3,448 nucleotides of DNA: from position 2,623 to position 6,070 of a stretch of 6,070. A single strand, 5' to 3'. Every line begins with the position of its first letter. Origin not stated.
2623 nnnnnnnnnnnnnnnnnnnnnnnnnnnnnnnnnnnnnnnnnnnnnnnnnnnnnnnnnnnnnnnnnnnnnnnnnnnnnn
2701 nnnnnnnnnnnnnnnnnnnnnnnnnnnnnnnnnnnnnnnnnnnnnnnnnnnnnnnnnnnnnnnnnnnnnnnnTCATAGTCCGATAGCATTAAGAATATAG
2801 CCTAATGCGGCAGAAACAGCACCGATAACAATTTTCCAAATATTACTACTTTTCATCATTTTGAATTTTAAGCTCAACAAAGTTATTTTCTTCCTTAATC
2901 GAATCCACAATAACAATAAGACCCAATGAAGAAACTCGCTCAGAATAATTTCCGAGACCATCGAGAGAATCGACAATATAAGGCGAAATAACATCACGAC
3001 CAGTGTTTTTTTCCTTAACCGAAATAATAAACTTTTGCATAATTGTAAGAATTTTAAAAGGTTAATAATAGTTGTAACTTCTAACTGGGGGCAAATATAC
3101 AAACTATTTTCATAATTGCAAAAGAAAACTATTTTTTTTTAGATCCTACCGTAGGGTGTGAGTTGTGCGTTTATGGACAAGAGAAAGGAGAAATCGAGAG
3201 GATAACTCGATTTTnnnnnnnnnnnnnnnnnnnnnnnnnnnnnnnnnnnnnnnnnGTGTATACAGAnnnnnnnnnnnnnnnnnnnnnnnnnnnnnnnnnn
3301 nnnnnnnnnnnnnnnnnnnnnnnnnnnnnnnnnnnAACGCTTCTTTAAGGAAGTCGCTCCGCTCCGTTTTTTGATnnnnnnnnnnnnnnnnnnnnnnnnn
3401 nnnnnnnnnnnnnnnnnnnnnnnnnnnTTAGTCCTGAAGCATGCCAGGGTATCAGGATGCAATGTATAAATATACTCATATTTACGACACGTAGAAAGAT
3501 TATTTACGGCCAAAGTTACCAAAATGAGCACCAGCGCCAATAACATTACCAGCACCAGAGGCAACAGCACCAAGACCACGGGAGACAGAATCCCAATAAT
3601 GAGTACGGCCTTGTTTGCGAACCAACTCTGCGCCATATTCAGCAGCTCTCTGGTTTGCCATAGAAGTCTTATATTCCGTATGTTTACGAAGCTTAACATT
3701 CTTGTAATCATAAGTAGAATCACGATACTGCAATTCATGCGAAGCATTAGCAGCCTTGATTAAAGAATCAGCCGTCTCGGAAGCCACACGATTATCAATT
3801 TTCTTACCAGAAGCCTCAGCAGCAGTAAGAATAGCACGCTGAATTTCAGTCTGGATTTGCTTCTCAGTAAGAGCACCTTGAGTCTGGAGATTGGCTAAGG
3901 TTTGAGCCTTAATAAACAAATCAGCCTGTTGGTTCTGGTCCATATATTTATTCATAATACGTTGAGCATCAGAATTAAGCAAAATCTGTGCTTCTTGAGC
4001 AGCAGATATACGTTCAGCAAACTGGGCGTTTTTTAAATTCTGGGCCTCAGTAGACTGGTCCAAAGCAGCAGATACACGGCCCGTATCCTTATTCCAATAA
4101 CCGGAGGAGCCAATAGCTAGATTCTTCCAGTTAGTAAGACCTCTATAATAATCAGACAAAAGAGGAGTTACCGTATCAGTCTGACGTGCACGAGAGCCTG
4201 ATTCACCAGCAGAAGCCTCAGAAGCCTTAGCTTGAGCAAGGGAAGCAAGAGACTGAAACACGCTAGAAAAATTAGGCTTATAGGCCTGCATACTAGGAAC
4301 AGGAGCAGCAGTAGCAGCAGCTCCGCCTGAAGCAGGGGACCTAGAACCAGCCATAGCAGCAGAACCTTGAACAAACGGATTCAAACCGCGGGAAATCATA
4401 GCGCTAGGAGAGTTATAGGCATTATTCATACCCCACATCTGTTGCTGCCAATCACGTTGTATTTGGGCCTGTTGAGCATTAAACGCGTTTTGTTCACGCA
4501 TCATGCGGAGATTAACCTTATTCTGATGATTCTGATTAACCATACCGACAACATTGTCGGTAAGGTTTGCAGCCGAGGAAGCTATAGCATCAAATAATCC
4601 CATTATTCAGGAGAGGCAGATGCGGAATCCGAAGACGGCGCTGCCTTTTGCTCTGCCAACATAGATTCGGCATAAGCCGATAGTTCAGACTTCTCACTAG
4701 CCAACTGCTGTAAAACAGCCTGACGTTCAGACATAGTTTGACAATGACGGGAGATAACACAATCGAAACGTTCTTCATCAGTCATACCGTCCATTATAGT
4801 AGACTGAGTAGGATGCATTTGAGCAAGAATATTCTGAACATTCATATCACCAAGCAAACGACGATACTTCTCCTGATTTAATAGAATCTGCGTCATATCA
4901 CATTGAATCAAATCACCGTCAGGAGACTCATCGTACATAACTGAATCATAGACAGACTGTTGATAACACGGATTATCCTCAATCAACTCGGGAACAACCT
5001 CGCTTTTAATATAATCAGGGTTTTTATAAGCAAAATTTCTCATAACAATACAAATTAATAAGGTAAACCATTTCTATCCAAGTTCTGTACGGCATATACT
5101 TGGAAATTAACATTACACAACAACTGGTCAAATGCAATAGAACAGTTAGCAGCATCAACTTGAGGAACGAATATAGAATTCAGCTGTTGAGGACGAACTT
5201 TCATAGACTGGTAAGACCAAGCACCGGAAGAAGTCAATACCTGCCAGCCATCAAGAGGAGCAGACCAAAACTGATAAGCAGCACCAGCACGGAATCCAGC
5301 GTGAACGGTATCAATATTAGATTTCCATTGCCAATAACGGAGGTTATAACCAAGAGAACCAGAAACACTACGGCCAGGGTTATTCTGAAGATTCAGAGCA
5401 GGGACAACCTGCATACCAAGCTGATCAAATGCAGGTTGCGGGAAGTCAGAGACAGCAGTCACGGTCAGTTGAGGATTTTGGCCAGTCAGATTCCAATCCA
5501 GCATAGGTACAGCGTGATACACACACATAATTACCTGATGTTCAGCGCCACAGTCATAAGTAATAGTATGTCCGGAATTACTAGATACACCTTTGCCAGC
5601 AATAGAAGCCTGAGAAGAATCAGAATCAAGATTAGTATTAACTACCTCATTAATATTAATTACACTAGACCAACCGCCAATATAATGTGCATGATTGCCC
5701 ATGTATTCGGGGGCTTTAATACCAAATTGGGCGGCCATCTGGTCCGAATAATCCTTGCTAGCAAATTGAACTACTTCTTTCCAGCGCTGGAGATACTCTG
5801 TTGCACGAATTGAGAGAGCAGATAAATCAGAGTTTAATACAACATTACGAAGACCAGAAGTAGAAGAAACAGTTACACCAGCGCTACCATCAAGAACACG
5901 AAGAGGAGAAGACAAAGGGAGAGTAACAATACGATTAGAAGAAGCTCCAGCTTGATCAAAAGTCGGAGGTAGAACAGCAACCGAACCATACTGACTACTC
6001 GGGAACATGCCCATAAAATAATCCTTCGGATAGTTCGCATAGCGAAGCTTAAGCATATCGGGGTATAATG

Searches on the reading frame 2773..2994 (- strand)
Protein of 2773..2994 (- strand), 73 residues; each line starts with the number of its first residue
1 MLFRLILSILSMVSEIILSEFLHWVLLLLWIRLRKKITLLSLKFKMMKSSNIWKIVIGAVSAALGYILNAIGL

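Call 41: search_protein_families(library=ncbifam, proteins=[window:2773-2994:-], max_evalue=0.1)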
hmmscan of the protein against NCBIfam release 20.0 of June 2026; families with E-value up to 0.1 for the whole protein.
window:2773-2994:- (73 aa): 0 families

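Call 65: find_homologous_proteins(query=window:2773-2994:-, max_evalue=0.01)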
Query window:2773-2994:- (73 aa): 217 proteins with E <= 0.01 among 220 candidates; the best 120 are listed.
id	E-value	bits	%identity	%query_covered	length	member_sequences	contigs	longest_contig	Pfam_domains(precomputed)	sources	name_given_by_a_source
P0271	1.8e-28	115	68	99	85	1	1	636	-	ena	-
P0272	5.3e-28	114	88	100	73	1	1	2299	-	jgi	jgi:hypothetical protein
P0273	4.5e-27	111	88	100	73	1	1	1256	-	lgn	-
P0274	7.8e-27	110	86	100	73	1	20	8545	-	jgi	jgi:hypothetical protein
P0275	9.6e-27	110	86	100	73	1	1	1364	-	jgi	jgi:hypothetical protein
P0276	1.0e-26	110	81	100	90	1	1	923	-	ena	-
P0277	1.3e-26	110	84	100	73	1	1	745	-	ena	-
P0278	1.4e-26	109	86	100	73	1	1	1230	-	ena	-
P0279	1.6e-26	109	86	100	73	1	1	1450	-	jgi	jgi:hypothetical protein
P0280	2.8e-26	109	86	100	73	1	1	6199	-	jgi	jgi:hypothetical protein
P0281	3.1e-26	108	85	100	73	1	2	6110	-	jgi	jgi:hypothetical protein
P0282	3.3e-26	108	85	100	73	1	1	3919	-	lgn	-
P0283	3.6e-26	108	86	100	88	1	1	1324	-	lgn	-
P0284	3.9e-26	108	86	100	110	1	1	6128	-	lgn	-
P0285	4.0e-26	108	85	100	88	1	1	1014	-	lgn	-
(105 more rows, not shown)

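Call 74: search_protein_families(library=phrogs, proteins=[window:2773-2994:-], max_evalue=1)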
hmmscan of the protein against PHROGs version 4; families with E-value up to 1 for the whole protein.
window:2773-2994:- (73 aa): 2 families
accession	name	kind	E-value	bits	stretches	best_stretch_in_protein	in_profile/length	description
phrog_937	-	other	0.072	14.4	1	32-72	69-111/115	hemolysin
phrog_1893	-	unknown function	0.33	11.9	1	43-70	80-109/118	-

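Call 75: search_protein_families(library=pfam, proteins=[window:2773-2994:-], max_evalue=1)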
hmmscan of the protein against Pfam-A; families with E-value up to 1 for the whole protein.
window:2773-2994:- (73 aa): 0 families

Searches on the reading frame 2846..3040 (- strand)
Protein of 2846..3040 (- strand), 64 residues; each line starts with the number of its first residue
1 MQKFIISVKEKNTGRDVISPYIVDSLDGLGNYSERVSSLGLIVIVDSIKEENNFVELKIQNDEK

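Call 3: search_protein_families(library=pfam, proteins=[window:2846-3040:-], max_evalue=0.1)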
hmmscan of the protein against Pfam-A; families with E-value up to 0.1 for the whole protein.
window:2846-3040:- (64 aa): 0 families

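Call 4: search_protein_families(library=phrogs, proteins=[window:2846-3040:-], max_evalue=0.1)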
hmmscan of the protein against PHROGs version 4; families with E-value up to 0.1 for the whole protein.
window:2846-3040:- (64 aa): 0 families

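Call 41: search_protein_families(library=ncbifam, proteins=[window:2846-3040:-], max_evalue=0.1)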
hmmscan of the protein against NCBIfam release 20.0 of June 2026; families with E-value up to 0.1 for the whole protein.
window:2846-3040:- (64 aa): 0 families

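Call 86: find_homologous_proteins(query=window:2846-3040:-, max_evalue=0.01)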
Query window:2846-3040:- (64 aa): 3082 proteins with E <= 0.01 among 3083 candidates; the best 120 are listed.
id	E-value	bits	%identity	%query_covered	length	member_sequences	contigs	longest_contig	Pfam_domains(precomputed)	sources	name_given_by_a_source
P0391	1.5e-29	118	91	100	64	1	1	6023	-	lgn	-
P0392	2.2e-29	117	91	100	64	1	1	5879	-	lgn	-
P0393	2.4e-29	117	92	100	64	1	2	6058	-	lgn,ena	-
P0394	2.9e-29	117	91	100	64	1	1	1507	-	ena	-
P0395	2.9e-29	117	91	100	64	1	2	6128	-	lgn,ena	-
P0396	3.0e-29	117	91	100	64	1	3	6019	-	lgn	-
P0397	3.2e-29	117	92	100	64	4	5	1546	-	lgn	-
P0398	3.2e-29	117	92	100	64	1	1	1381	-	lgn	-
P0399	3.3e-29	117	92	100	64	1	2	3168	-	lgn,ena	-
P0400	3.8e-29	116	91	100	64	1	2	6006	-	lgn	-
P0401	4.1e-29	116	92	100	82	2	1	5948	-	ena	-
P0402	4.2e-29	116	94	100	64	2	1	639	-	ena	-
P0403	4.4e-29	116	92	100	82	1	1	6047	-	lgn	-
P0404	4.7e-29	116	92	100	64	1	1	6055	-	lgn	-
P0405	5.0e-29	116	91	100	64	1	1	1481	-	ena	-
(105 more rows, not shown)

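Call 92: predict_structure(alignment_id=A4)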
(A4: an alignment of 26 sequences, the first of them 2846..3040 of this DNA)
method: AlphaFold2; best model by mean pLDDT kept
length: 64 residues; sequences in the alignment: 26
mean_pLDDT: 76.8   pTM: 0.58
mean pLDDT of the five models: 76.8, 66.9, 65.3, 63.7, 57.7
residues with pLDDT >= 90: 4; 70-90: 44; 50-70: 13; < 50: 3
segments of 3 or more residues with pLDDT < 50: 62-64
pLDDT, mean of each block of 10 residues (from residue 1): 86 88 78 72 82 68 42
secondary structure, 60 per line:
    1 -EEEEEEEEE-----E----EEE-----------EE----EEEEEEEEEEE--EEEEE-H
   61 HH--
elements in order: E2-10 E21-23 E41-51 E54-58

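Call 95: fold_search(model_id=the predicted structure, library=pdb)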
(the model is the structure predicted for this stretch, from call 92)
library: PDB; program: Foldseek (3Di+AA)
matches with E <= 10: 148; with E <= 0.001: 0
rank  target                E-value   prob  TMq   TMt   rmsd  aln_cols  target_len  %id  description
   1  3by0_A                1.8e+00  0.09  0.27  0.12  13.0        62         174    6  Crystal structure of Siderocalin (NGAL, Lipocalin 2) W79A-R81A complexed with Ferric Enterobactin (released 2008-09-09)
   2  8jj5_B                2.1e+00  0.14  0.36  0.21   6.3        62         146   16  Porcine uroplakin complex (released 2023-06-14)
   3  1l6m_A                2.1e+00  0.08  0.27  0.12  12.9        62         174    6  Neutrophil Gelatinase-associated Lipocalin is a Novel Bacteriostatic Agent that Interferes with Siderophore-mediated I (released 2003-03-11)
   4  3cbc_A                2.2e+00  0.08  0.27  0.12  13.0        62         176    6  Crystal structure of Siderocalin (NGAL, Lipocalin 2) Y106F complexed with Ferric Enterobactin (released 2008-09-09)
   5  3mtr_A                2.3e+00  0.13  0.36  0.16   8.3        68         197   12  Crystal structure of the Ig5-FN1 tandem of human NCAM (released 2010-06-23)
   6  3hwe_B                2.3e+00  0.08  0.26  0.12  13.0        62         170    8  Crystal structure of Siderocalin (NGAL, Lipocalin 2) complexed with Fe-BisHaCam (released 2010-06-02)
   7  3i0a_A                2.6e+00  0.08  0.27  0.12  12.9        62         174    6  Crystal structure of Siderocalin (NGAL, Lipocalin 2) K134A mutant complexed with Ferric Enterobactin (released 2010-06-09)
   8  3t1d_B                2.6e+00  0.08  0.27  0.12  13.0        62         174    8  The mutant structure of human Siderocalin W79A, R81A, Y106F bound to Enterobactin (released 2011-08-17)
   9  4mvl_D                2.8e+00  0.07  0.26  0.12  13.1        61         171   10  Crystal structure of an engineered lipocalin (Anticalin H1GA) in complex with the Alzheimer amyloid peptide Abeta1-40 (released 2015-08-12)
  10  3hr6                  2.8e+00  0.05  0.24  0.06  13.3        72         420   17  Structure of the Corynebacterium diphtheriae major pilin SpaA points to a modular pilus assembly stabilizing isopeptide  (released 2009-09-15)
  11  3by0_C                3.1e+00  0.07  0.26  0.12  13.0        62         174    6  Crystal structure of Siderocalin (NGAL, Lipocalin 2) W79A-R81A complexed with Ferric Enterobactin (released 2008-09-09)
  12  3cbc_C                3.1e+00  0.07  0.26  0.12  13.0        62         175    6  Crystal structure of Siderocalin (NGAL, Lipocalin 2) Y106F complexed with Ferric Enterobactin (released 2008-09-09)
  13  1x89_C                3.1e+00  0.06  0.26  0.12  13.3        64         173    8  Crystal structure of Siderocalin (NGAL, Lipocalin 2) complexed with Carboxymycobactin S (released 2005-01-25)
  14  7ze9_CCC              3.3e+00  0.23  0.42  0.20   8.0        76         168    6  Structure of an AA16 LPMO-like protein (released 2023-03-15)
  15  3bx8_B                3.3e+00  0.07  0.27  0.12  12.8        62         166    8  Engineered Human Lipocalin 2 (LCN2), apo-form (released 2009-01-20)
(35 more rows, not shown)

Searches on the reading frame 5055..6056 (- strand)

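Call 3: search_protein_families(library=pfam, proteins=[window:5055-6056:-], max_evalue=0.1)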
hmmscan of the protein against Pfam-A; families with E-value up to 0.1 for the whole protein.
window:5055-6056:- (333 aa): 2 families
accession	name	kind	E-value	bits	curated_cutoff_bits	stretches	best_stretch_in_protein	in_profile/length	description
PF02305.22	Phage_F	-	1.7e-07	30.9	25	1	79-324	254-491/501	Capsid protein (F protein)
PF03335.18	Phage_fiber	-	0.034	14.7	20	0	120-130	4-14/14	Phage tail fibre repeat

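Call 4: search_protein_families(library=phrogs, proteins=[window:5055-6056:-], max_evalue=0.1)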
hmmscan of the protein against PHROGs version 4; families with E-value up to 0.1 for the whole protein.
window:5055-6056:- (333 aa): 1 family
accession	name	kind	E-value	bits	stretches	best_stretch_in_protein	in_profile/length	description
phrog_514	-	head and packaging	7.9e-31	108.3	1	3-332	184-513/531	major head protein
